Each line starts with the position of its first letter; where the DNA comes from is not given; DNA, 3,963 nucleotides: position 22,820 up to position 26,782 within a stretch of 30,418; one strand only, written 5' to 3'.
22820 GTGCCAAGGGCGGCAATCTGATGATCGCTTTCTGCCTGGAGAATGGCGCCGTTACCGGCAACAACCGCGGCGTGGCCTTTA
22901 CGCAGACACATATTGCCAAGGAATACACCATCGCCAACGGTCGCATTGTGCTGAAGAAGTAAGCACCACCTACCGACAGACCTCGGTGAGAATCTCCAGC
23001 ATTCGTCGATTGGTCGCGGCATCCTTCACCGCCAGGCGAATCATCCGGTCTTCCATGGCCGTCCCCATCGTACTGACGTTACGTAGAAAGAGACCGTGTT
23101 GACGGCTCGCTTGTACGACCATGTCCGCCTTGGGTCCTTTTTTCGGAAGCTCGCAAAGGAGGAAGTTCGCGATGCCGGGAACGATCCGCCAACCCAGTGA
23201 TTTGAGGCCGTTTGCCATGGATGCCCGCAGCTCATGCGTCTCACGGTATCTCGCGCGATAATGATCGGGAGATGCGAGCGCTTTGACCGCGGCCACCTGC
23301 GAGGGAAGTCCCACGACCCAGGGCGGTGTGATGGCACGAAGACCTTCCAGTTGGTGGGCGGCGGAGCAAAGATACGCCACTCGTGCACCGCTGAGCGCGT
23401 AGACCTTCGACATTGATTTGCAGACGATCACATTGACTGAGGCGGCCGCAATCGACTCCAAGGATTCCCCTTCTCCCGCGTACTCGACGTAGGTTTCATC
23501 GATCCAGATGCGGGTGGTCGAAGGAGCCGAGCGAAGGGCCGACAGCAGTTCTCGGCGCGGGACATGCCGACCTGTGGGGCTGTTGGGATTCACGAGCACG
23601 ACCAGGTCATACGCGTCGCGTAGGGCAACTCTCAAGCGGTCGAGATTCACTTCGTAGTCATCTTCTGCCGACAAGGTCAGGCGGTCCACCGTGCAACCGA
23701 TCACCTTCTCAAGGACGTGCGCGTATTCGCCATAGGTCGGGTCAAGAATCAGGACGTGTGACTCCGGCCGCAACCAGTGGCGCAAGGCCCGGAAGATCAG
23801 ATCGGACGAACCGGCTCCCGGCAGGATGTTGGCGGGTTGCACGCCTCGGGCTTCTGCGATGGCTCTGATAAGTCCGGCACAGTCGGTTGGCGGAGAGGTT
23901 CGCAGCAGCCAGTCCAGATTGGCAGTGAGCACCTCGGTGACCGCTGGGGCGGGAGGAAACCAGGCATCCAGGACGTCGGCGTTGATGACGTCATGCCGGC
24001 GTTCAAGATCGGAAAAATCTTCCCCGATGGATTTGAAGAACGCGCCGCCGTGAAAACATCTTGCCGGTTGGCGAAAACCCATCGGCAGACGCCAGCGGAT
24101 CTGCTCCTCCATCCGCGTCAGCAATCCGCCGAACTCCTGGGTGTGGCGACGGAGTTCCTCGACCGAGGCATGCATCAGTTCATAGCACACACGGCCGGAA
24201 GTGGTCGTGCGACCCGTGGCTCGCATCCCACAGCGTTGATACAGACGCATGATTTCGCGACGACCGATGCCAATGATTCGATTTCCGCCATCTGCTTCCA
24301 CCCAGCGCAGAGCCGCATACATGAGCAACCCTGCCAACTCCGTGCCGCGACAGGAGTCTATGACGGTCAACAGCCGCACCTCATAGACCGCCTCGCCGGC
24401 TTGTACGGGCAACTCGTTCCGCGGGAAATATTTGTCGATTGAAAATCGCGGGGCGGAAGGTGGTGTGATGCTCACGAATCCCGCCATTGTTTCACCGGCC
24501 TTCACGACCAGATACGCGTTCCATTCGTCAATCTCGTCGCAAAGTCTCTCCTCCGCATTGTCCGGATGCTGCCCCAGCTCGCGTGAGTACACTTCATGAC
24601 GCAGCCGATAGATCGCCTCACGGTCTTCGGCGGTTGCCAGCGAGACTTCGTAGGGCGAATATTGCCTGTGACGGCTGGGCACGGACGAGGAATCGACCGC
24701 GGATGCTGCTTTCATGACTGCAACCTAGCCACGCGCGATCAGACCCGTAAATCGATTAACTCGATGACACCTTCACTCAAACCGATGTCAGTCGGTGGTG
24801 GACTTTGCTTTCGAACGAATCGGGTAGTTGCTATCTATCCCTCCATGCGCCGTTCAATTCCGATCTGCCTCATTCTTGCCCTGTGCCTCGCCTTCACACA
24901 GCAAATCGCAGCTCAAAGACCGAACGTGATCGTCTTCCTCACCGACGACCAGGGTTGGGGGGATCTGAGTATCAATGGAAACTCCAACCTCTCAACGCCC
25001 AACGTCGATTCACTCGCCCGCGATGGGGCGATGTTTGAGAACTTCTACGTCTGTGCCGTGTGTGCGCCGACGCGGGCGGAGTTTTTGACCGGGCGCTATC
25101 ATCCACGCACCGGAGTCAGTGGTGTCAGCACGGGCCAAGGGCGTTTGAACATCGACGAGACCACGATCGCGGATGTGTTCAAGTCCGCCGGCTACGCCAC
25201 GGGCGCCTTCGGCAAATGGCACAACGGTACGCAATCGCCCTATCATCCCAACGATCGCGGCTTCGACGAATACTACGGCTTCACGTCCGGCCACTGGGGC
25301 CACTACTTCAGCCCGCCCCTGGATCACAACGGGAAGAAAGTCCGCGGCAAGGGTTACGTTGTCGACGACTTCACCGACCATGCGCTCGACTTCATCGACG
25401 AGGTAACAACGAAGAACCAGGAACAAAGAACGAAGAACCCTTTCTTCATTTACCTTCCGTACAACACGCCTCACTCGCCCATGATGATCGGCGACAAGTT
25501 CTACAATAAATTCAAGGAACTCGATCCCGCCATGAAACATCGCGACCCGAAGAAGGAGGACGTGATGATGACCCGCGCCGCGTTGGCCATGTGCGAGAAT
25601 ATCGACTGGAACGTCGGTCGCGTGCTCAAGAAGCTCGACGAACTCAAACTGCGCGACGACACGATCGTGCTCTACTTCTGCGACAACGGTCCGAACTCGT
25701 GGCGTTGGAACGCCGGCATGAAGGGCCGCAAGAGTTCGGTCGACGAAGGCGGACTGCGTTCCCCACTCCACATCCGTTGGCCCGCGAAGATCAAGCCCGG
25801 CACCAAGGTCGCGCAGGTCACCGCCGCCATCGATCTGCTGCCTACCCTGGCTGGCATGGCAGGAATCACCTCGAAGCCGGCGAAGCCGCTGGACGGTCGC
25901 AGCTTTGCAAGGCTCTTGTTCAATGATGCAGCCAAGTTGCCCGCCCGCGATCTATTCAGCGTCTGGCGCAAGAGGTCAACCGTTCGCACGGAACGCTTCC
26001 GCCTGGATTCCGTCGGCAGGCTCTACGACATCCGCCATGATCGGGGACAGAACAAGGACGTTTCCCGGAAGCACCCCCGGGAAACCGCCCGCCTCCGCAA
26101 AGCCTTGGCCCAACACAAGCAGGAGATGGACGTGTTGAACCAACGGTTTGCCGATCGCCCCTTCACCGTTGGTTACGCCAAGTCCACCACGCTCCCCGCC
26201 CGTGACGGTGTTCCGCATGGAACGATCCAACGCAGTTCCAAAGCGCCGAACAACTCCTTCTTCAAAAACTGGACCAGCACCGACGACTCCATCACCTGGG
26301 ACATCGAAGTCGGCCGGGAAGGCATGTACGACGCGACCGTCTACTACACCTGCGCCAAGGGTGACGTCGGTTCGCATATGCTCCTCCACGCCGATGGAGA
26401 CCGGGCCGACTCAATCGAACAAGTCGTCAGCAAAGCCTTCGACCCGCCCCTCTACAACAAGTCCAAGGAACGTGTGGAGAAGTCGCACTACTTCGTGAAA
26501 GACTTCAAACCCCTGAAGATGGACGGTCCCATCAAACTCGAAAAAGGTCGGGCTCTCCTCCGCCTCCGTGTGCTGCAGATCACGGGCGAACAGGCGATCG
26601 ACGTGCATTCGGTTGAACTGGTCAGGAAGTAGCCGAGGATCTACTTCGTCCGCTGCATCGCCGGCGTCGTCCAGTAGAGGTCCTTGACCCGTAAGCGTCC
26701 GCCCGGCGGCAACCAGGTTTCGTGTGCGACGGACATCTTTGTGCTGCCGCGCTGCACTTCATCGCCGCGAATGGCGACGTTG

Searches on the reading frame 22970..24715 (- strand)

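Call 3: search_protein_families(library=pfam, proteins=[window:22970-24715:-])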
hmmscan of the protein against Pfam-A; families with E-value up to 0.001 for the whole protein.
window:22970-24715:- (581 aa): 4 families
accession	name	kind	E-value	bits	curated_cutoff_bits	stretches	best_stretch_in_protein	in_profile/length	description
PF00155.27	Aminotran_1_2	-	1.5e-33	116.9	19.7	1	273-574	37-359/361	Aminotransferase class I and II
PF21926.2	FeeM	-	5.3e-06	26.7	27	1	34-176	1-148/158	N-acyl amino acid synthase FeeM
PF00583.31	Acetyltransf_1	-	2.2e-05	25.1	20.7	1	35-164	4-116/116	Acetyltransferase (GNAT) family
PF13444.12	Acetyltransf_5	-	8.9e-05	23.6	22.4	1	38-130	1-99/102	Acetyltransferase (GNAT) domain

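Call 4: search_protein_families(library=ncbifam, proteins=[window:22970-24715:-])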
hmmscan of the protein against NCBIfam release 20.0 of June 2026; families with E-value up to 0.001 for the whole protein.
window:22970-24715:- (581 aa): 60 families (the best 25 are shown)
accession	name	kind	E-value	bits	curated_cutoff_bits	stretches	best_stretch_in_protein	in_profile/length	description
TIGR01140.1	L_thr_O3P_dcar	equivalog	7.8e-52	176.4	290.55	1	262-576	34-330/331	threonine-phosphate decarboxylase CobD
TIGR01141.1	hisC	equivalog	8e-51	173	276.55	1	253-579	32-349/349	histidinol-phosphate transaminase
NF002878.0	PRK03321.1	subfamily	3e-38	131.5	374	1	252-578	33-347/352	histidinol-phosphate transaminase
NF005915.1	PRK07908.1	equivalog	7.2e-36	124.2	360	1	261-576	32-331/332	Rv2231c family histidinol phosphate aminotransferase CobC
NF003496.0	PRK05166.1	equivalog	1.4e-35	122.8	540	1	253-577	48-367/373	histidinol-phosphate transaminase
NF053748.1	bifunc_CobBC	exception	8.8e-34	116.9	950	1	280-576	516-796/797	bifunctional hydrogenobyrinic acid a,c-diamide synthase/histidinol phosphate aminotransferase CobBC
NF006014.0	PRK08153.1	equivalog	3.6e-31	108.4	510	1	252-577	44-361/370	pyridoxal phosphate-dependent aminotransferase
NF041364.1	GntC_guanitoxin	equivalog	2.2e-28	99.2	415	1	284-536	44-312/356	guanitoxin biosynthesis PLP-dependent (S)-gamma-hydroxy-L-arginine cyclodehydratase GntC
NF002877.0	PRK03317.1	equivalog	2.6e-28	98.9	409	1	290-552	89-352/374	histidinol-phosphate transaminase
NF006580.0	PRK09105.1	subfamily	5.8e-26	91.2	444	1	281-529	85-327/375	pyridoxal phosphate-dependent aminotransferase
NF002726.0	PRK02610.1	equivalog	3.3e-24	85.5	391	1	290-577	87-366/374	histidinol-phosphate transaminase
NF051461.1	pyoverd_PtaA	equivalog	1.1e-22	80.2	500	1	279-543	71-327/359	pyoverdine biosynthesis transaminase PtaA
NF006225.0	PRK08354.1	equivalog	3.1e-21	76.1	288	1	317-579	82-315/318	putative aminotransferase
NF004870.0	PRK06225.1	equivalog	1.1e-19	70.4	351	1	274-563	63-356/380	pyridoxal phosphate-dependent aminotransferase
TIGR03947.1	viomycin_VioD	equivalog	8e-19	67.7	390.9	1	241-450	14-225/359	capreomycidine synthase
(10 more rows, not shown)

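Call 92: search_protein_families(library=ncbifam, proteins=[window:22970-24715:-], max_evalue=1e-10)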
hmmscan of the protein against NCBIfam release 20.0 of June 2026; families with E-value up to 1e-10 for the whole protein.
window:22970-24715:- (581 aa): 40 families (the best 25 are shown)
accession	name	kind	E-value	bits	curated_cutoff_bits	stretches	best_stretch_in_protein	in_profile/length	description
TIGR01140.1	L_thr_O3P_dcar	equivalog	7.8e-52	176.4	290.55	1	262-576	34-330/331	threonine-phosphate decarboxylase CobD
TIGR01141.1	hisC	equivalog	8e-51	173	276.55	1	253-579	32-349/349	histidinol-phosphate transaminase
NF002878.0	PRK03321.1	subfamily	3e-38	131.5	374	1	252-578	33-347/352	histidinol-phosphate transaminase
NF005915.1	PRK07908.1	equivalog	7.2e-36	124.2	360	1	261-576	32-331/332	Rv2231c family histidinol phosphate aminotransferase CobC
NF003496.0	PRK05166.1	equivalog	1.4e-35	122.8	540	1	253-577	48-367/373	histidinol-phosphate transaminase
NF053748.1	bifunc_CobBC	exception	8.8e-34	116.9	950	1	280-576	516-796/797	bifunctional hydrogenobyrinic acid a,c-diamide synthase/histidinol phosphate aminotransferase CobBC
NF006014.0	PRK08153.1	equivalog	3.6e-31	108.4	510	1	252-577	44-361/370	pyridoxal phosphate-dependent aminotransferase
NF041364.1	GntC_guanitoxin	equivalog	2.2e-28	99.2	415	1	284-536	44-312/356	guanitoxin biosynthesis PLP-dependent (S)-gamma-hydroxy-L-arginine cyclodehydratase GntC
NF002877.0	PRK03317.1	equivalog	2.6e-28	98.9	409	1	290-552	89-352/374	histidinol-phosphate transaminase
NF006580.0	PRK09105.1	subfamily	5.8e-26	91.2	444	1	281-529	85-327/375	pyridoxal phosphate-dependent aminotransferase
NF002726.0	PRK02610.1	equivalog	3.3e-24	85.5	391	1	290-577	87-366/374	histidinol-phosphate transaminase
NF051461.1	pyoverd_PtaA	equivalog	1.1e-22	80.2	500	1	279-543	71-327/359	pyoverdine biosynthesis transaminase PtaA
NF006225.0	PRK08354.1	equivalog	3.1e-21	76.1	288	1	317-579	82-315/318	putative aminotransferase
NF004870.0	PRK06225.1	equivalog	1.1e-19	70.4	351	1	274-563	63-356/380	pyridoxal phosphate-dependent aminotransferase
TIGR03947.1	viomycin_VioD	equivalog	8e-19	67.7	390.9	1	241-450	14-225/359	capreomycidine synthase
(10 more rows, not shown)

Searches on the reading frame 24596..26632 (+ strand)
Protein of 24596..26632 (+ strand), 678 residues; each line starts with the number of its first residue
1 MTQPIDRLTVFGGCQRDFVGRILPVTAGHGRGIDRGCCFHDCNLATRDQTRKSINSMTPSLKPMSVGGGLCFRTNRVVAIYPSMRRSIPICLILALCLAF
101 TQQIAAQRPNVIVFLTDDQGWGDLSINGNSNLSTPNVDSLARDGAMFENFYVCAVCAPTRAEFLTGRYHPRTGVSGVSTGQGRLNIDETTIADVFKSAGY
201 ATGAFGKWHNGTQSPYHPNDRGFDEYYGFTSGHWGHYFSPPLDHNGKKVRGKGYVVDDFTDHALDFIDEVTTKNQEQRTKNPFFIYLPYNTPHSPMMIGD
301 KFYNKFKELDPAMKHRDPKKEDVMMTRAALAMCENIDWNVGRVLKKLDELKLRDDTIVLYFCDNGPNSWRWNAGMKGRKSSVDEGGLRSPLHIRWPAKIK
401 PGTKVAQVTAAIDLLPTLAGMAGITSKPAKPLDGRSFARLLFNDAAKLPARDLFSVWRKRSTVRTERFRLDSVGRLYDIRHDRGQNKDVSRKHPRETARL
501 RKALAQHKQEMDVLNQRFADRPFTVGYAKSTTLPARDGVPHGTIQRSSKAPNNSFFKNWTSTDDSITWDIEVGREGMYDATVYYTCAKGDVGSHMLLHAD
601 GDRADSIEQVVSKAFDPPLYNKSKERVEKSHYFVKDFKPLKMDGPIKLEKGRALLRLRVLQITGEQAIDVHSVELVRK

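Call 50: search_protein_families(library=pfam, proteins=[window:24596-26632:+], max_evalue=0.1)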
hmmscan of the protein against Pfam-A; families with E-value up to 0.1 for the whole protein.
window:24596-26632:+ (678 aa): 2 families
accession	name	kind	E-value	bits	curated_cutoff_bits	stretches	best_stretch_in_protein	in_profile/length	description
PF00884.28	Sulfatase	-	6e-58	197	25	1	109-424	1-301/301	Sulfatase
PF16347.10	SGSH_C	-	5.8e-08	33.5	29.3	1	383-448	12-75/154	N-sulphoglucosamine sulphohydrolase, C-terminal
